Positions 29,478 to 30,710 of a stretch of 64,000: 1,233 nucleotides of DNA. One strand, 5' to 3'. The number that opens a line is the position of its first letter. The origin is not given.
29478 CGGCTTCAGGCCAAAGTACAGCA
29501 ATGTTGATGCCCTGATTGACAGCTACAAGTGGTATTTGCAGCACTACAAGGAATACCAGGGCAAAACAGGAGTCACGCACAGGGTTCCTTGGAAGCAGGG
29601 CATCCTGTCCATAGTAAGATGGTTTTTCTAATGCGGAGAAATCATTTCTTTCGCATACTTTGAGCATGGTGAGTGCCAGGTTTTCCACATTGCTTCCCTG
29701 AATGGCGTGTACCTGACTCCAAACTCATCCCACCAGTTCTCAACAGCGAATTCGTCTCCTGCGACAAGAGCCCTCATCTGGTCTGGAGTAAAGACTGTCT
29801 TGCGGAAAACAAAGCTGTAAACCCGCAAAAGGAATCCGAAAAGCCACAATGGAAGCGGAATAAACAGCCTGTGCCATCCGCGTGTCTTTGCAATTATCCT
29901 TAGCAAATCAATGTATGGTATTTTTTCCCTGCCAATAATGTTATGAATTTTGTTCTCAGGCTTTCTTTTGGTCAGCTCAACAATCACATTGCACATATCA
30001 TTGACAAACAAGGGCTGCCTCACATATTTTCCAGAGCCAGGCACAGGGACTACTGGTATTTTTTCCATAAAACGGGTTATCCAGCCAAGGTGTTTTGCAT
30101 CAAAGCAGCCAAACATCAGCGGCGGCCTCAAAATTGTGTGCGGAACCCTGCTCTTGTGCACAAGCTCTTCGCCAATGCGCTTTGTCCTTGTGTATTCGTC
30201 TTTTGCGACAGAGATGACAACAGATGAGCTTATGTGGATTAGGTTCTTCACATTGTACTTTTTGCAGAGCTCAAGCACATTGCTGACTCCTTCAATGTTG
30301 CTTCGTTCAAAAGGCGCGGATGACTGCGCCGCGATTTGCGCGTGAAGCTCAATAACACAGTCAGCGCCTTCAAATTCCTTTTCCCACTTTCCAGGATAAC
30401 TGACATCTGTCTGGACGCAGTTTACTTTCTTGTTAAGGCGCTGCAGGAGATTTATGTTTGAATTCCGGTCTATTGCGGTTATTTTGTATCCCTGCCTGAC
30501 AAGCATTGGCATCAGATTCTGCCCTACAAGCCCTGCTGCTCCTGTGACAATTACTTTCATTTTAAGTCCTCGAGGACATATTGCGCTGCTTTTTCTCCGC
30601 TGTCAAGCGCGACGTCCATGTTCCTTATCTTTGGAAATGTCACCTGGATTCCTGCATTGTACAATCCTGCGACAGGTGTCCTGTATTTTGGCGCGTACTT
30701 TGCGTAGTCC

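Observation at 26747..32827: Archaeal DPA-like module: DPPR-synthase-type UbiA + FAD oxidoreductase + two SDR epimerases + GT-C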

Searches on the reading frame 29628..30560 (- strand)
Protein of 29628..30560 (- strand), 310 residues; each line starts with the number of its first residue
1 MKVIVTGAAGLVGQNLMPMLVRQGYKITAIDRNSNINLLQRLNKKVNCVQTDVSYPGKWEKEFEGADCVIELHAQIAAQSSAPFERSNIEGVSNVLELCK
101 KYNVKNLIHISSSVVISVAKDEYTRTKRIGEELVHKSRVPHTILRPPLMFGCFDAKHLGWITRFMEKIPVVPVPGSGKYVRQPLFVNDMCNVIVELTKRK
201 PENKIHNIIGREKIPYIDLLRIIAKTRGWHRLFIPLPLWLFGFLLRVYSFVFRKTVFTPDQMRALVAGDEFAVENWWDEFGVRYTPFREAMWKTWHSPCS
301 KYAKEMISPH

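Call 3: search_protein_families(library=pfam, proteins=[window:29628-30560:-], max_evalue=0.01)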
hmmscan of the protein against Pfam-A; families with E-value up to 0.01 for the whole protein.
window:29628-30560:- (310 aa): 12 families
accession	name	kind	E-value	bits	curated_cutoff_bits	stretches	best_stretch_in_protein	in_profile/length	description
PF01370.27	Epimerase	-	5.5e-26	91.9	20.9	1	3-208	1-239/240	NAD dependent epimerase/dehydratase family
PF01073.25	3Beta_HSD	-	3.1e-17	62.9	22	1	4-118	1-122/280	3-beta hydroxysteroid dehydrogenase/isomerase family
PF13460.12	NAD_binding_10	-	2.2e-13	50.9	27.2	1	7-147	1-144/184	NAD(P)H-binding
PF07993.18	NAD_binding_4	-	6.4e-13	48.9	20.1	2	6-116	2-141/258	Male sterility protein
PF04321.23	RmlD_sub_bind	-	7.2e-11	42.1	27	1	1-202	1-202/287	RmlD substrate binding domain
PF16363.11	GDP_Man_Dehyd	-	6.7e-10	39.4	27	1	4-113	1-130/332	GDP-mannose 4,6 dehydratase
PF05368.20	NmrA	-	4.8e-05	23.5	27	1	2-74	4-78/298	NmrA-like family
PF02719.21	Polysacc_synt_2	-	4.8e-05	23.1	20.2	1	3-135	1-150/293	Polysaccharide biosynthesis protein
PF01113.26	DapB_N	-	0.00033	21.2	25.6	1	1-74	1-76/124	Dihydrodipicolinate reductase, N-terminus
PF03435.24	Sacchrp_dh_NADP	-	0.00059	20.6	25.1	1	3-76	1-79/129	Saccharopine dehydrogenase NADP binding domain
PF00106.31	adh_short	-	0.00066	19.6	26.6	1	3-65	3-70/195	short chain dehydrogenase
PF08659.16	KR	-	0.0034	17.7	22.6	0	3-61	3-70/180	KR domain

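Call 4: search_protein_families(library=ncbifam, proteins=[window:29628-30560:-], max_evalue=0.01)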
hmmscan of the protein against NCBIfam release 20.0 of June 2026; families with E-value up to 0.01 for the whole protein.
window:29628-30560:- (310 aa): 37 families (the best 25 are shown)
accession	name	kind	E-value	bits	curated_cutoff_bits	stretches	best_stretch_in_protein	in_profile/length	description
NF042422.1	oxyalk_red_OleD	equivalog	4.2e-14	52.7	580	1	1-119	1-117/329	2-alkyl-3-oxoalkanoate reductase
TIGR03466.1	HpnA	hypoth_equivalog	1.2e-13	50.7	367.65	1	1-123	1-124/327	hopanoid-associated sugar epimerase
TIGR01181.1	dTDP_gluc_dehyt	equivalog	2.2e-13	50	365.1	2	2-117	1-130/321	dTDP-glucose 4,6-dehydratase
TIGR04180.1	EDH_00030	hypoth_equivalog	1.8e-12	47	475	1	3-120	1-129/297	NAD-dependent 4,6-dehydratase LegB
NF042423.1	oxyalk_red_Shew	equivalog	1.3e-11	44.2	580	1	2-123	10-129/331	2-alkyl-3-oxoalkanoate reductase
TIGR01746.1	Thioester-redct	subfamily_domain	3.3e-11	43.1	213.35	1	58-120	81-144/371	thioester reductase domain-containing protein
NF043036.1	ErythonDh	equivalog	4.7e-09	35.9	325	1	1-116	1-128/321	D-erythronate dehydrogenase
NF050030.1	thlkprotThyD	equivalog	6.6e-09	35.4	400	1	1-114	1-123/305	thylakoid membrane protein ThyD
TIGR01179.1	galE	equivalog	4.6e-08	32.3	262.3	1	2-118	1-127/332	UDP-glucose 4-epimerase GalE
TIGR01777.1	yfcH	hypoth_equivalog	1.5e-07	31.3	207.35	1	3-115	1-113/292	TIGR01777 family oxidoreductase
NF004520.0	PRK05865.1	equivalog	5.9e-07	27.7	1509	1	1-192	1-166/854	sugar epimerase family protein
NF041293.1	G6PDh_Azf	equivalog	1.2e-06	28.2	400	1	2-119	4-122/252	NAD-dependent glucose-6-phosphate dehydrogenase Azf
TIGR01214.1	rmlD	equivalog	2.1e-06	27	224.05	1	2-213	1-212/285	dTDP-4-dehydrorhamnose reductase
NF047837.1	UDPAcbARedWbcJ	equivalog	3.6e-06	26.1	500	1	1-49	1-50/372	UDP-2-acetamido-2,6-beta-L-arabino-hexul-4-ose reductase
TIGR02197.1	heptose_epim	equivalog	4.3e-06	26.1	274.6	1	3-124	1-126/316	ADP-glyceromanno-heptose 6-epimerase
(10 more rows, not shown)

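Call 45: search_solved_structures(query=window:29628-30560:-, max_evalue=0.00001)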
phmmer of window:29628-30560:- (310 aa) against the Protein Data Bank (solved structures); distinct sequences matched with E-value up to 0.00001: 31.
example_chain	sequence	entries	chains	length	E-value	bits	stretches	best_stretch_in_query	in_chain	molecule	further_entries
5xtb_J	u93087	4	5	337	5.3e-11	45.5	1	61-261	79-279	NADH dehydrogenase [ubiquinone] 1 alpha subcomplex subunit 9, mitochondrial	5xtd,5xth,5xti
9ti4_J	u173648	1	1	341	5.4e-11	45.4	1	61-261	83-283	NADH dehydrogenase [ubiquinone] 1 alpha subcomplex subunit 9, mitochondrial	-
9cwt_J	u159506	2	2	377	7.3e-11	45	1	62-261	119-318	NADH dehydrogenase [ubiquinone] 1 alpha subcomplex subunit 9, mitochondrial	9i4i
9w2u_P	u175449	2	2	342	1.1e-09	41.1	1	64-262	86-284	NADH dehydrogenase [ubiquinone] 1 alpha subcomplex subunit 9, mitochondrial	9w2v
7dgq_R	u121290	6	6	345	1.1e-09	41.1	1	64-262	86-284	NADH dehydrogenase [ubiquinone] 1 alpha subcomplex subunit 9, mitochondrial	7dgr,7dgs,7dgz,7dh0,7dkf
7qsd_P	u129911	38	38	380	1.5e-09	40.7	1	65-262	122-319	NADH dehydrogenase [ubiquinone] 1 alpha subcomplex subunit 9, mitochondrial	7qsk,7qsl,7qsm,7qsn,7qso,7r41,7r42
5lnk_d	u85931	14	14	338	3.1e-09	39.7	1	61-255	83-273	Mitochondrial complex I, 39 kDa subunit | NADH:ubiquinone oxidoreductase subunit A9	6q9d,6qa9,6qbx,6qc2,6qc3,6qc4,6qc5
7zdh_d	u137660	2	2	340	3.1e-09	39.6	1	61-255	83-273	NADH:ubiquinone oxidoreductase subunit A9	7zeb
6zk9_d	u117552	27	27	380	4.4e-09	39.2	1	61-255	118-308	NADH:ubiquinone oxidoreductase subunit A9 | NADH dehydrogenase [ubiquinone] 1 alpha subcomplex subunit 9, mitochondrial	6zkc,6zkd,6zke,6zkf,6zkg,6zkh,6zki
7v2d_J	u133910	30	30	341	7.8e-09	38.3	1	61-259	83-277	NADH dehydrogenase [ubiquinone] 1 alpha subcomplex subunit 9, mitochondrial | NADH dehydrogenase ubiquinone 1 alpha subcomplex subunit 9, mitochondrial | NADH:u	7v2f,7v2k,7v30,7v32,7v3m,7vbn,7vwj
7w2k_J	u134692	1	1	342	7.9e-09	38.3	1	61-259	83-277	NADH:ubiquinone oxidoreductase subunit A9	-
7v2c_J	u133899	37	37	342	7.9e-09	38.3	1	61-259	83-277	NADH dehydrogenase [ubiquinone] 1 alpha subcomplex subunit 9, mitochondrial | NADH dehydrogenase ubiquinone 1 alpha subcomplex subunit 9, mitochondrial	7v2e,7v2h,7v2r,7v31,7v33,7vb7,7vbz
9buh_L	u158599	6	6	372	9.9e-09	38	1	61-259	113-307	NADH dehydrogenase [ubiquinone] 1 alpha subcomplex subunit 9, mitochondrial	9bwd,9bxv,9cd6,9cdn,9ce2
7vxu_J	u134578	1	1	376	1e-08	38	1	62-259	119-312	NADH dehydrogenase ubiquinone 1 alpha subcomplex subunit 9, mitochondrial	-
5gpn_p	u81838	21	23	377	1e-08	38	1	62-259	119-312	NADH dehydrogenase [ubiquinone] 1 alpha subcomplex subunit 9 | NADH dehydrogenase [ubiquinone] 1 alpha subcomplex subunit 9, mitochondrial | NADH:ubiquinone oxi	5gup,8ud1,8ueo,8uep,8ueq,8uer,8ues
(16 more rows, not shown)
